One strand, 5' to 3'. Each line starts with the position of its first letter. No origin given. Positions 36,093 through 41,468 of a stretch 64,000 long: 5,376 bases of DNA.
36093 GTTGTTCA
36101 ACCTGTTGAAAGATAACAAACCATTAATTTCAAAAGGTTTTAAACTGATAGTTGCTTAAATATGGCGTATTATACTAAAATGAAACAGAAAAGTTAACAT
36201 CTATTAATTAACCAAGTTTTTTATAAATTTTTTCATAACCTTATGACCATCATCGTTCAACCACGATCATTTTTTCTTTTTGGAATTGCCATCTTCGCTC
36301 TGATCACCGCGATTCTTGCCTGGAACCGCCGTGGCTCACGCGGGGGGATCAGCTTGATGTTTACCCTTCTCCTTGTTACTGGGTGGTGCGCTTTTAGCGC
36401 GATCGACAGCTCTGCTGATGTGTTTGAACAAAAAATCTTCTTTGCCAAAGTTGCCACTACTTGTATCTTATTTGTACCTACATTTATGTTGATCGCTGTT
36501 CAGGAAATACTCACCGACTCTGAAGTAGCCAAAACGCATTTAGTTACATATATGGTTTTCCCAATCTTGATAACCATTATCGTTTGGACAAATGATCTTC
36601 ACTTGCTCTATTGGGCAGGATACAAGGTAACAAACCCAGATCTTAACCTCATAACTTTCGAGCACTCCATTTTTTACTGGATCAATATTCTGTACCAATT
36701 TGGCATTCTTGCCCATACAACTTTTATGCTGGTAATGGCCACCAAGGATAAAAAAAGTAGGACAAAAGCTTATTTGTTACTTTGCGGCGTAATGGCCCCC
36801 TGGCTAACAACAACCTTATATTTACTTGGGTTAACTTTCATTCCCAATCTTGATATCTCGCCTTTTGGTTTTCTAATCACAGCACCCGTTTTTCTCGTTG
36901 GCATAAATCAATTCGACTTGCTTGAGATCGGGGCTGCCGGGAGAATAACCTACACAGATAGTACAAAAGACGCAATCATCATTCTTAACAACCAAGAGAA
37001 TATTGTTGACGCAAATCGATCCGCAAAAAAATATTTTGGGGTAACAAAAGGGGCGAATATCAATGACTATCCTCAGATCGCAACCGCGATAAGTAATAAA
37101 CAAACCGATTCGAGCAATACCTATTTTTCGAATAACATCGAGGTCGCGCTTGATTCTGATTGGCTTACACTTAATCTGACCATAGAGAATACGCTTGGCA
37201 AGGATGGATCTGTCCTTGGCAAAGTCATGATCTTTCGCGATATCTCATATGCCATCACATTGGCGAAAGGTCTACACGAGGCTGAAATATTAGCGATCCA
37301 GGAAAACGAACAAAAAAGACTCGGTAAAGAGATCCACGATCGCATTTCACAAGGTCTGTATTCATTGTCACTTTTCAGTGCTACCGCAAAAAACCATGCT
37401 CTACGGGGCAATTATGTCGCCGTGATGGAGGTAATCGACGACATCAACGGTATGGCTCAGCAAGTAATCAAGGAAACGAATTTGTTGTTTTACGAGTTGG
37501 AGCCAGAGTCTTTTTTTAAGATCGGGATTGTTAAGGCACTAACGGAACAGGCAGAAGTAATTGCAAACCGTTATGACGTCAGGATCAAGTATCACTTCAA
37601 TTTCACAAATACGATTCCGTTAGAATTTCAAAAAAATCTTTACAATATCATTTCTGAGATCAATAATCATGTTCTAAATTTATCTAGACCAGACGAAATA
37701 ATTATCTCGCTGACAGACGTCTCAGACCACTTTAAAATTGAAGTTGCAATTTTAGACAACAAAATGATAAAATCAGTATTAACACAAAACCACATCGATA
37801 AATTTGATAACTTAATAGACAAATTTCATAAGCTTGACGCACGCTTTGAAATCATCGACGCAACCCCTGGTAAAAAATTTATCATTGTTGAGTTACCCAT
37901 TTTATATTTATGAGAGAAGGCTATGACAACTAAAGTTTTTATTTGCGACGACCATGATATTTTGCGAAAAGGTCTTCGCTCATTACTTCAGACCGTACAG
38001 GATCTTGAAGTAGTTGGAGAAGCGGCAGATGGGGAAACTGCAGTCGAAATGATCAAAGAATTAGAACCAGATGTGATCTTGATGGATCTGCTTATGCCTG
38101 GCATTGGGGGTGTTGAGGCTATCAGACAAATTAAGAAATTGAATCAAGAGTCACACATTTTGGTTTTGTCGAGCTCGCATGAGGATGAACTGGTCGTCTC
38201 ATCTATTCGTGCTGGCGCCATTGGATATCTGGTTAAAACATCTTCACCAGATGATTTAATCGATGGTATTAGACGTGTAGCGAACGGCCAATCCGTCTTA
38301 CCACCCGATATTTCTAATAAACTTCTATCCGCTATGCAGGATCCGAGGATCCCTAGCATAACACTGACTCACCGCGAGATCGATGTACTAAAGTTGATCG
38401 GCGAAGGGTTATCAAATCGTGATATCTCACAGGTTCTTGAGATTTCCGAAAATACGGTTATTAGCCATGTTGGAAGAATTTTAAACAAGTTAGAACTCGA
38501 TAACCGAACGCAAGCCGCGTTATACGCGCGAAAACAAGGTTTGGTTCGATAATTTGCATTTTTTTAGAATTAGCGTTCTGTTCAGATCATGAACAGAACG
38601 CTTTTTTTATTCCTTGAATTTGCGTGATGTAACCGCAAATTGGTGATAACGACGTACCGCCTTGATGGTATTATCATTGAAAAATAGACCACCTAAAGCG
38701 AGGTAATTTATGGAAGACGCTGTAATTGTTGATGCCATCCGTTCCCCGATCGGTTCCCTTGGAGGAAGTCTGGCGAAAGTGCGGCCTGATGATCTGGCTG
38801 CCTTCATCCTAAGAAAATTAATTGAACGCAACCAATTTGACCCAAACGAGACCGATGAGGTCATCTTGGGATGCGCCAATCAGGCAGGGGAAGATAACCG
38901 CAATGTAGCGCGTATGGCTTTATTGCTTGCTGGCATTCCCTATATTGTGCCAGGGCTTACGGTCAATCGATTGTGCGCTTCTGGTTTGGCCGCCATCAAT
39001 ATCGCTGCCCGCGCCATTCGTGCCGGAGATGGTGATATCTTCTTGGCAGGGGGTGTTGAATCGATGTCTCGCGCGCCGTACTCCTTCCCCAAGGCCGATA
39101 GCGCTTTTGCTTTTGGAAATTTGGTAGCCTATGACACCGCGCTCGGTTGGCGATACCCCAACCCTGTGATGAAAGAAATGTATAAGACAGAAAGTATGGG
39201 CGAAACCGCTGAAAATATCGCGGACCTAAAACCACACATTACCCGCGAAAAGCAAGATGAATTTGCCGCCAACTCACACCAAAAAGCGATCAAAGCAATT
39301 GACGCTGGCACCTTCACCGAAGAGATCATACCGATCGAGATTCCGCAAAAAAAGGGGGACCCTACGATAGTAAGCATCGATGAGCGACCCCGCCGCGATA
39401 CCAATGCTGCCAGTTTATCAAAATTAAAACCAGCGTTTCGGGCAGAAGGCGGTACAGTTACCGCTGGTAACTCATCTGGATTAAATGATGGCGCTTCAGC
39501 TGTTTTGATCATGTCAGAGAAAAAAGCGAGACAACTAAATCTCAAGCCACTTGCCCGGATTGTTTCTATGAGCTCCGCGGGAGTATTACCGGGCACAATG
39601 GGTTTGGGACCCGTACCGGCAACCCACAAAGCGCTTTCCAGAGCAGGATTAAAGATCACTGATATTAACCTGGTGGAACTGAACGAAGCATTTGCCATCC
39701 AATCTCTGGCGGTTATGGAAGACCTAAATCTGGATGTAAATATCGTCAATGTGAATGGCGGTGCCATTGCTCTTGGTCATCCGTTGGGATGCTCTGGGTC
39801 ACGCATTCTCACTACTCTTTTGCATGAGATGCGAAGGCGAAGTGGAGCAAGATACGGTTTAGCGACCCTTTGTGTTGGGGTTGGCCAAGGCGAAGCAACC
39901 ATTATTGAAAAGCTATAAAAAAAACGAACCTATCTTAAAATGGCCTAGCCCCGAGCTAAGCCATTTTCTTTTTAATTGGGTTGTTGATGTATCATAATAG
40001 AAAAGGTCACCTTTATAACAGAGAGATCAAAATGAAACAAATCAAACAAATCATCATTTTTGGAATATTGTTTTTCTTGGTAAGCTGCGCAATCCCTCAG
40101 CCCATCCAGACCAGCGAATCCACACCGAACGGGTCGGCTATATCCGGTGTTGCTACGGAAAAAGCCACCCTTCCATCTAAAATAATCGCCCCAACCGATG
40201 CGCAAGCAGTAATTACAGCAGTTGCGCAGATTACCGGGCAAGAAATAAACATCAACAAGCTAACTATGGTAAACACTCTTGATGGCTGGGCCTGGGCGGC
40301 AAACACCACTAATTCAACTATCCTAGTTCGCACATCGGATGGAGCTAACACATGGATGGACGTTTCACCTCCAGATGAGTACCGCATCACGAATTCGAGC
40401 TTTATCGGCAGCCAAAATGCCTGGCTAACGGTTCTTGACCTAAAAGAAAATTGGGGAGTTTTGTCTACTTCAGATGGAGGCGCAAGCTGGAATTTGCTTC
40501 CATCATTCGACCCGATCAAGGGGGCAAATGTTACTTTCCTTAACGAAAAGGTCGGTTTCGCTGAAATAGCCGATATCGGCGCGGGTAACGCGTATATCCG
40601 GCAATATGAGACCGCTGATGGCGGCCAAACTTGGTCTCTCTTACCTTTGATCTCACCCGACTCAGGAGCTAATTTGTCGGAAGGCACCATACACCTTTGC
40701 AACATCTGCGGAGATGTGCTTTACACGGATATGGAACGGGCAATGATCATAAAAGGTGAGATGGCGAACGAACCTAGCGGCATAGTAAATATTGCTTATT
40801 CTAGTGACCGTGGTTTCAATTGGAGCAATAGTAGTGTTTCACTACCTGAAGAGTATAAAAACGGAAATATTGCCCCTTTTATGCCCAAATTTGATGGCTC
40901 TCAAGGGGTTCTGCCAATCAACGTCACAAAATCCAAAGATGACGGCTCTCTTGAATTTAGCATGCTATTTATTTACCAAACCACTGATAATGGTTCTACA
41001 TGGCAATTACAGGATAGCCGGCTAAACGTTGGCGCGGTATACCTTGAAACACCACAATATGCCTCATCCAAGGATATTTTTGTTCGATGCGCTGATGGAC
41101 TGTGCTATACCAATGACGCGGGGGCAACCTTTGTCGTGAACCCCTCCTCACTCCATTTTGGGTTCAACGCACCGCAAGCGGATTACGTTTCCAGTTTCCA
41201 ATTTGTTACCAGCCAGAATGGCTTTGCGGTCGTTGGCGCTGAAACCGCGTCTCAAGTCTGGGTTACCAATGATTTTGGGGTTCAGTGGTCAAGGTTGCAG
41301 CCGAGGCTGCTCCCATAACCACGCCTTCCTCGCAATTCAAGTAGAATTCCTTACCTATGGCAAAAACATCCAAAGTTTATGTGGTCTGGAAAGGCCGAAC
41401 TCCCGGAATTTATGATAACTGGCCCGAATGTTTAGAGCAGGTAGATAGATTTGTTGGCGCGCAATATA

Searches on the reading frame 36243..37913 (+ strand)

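Call 9: search_protein_families(library=pfam, proteins=[window:36243-37913:+], max_evalue=0.00001)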
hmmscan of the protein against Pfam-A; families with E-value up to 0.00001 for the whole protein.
window:36243-37913:+ (556 aa): 1 family
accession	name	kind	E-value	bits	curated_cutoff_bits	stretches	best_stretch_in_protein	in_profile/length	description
PF16927.11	HisKA_7TM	-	2.4e-39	135.9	28.6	1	12-229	2-222/224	N-terminal 7TM region of histidine kinase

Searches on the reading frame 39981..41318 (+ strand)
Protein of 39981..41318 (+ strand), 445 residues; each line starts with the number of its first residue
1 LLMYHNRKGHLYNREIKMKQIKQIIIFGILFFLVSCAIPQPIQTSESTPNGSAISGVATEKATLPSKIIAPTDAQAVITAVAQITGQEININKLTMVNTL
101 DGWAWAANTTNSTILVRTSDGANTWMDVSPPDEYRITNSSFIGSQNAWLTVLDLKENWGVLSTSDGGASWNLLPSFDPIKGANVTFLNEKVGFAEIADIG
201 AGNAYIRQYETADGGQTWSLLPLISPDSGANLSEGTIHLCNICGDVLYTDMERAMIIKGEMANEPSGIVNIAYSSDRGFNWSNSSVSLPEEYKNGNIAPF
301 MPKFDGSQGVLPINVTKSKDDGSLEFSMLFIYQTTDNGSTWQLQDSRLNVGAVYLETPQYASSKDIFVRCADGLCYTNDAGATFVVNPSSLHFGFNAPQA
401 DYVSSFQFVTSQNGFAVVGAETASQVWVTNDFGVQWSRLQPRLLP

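Call 9: search_protein_families(library=pfam, proteins=[window:39981-41318:+], max_evalue=0.00001)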
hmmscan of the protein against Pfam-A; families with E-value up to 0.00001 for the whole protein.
window:39981-41318:+ (445 aa): 1 family
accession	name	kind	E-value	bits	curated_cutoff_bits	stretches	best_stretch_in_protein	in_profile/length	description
PF15902.12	Sortilin-Vps10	-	1.2e-09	38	33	0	331-440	3-113/446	Sortilin, neurotensin receptor 3,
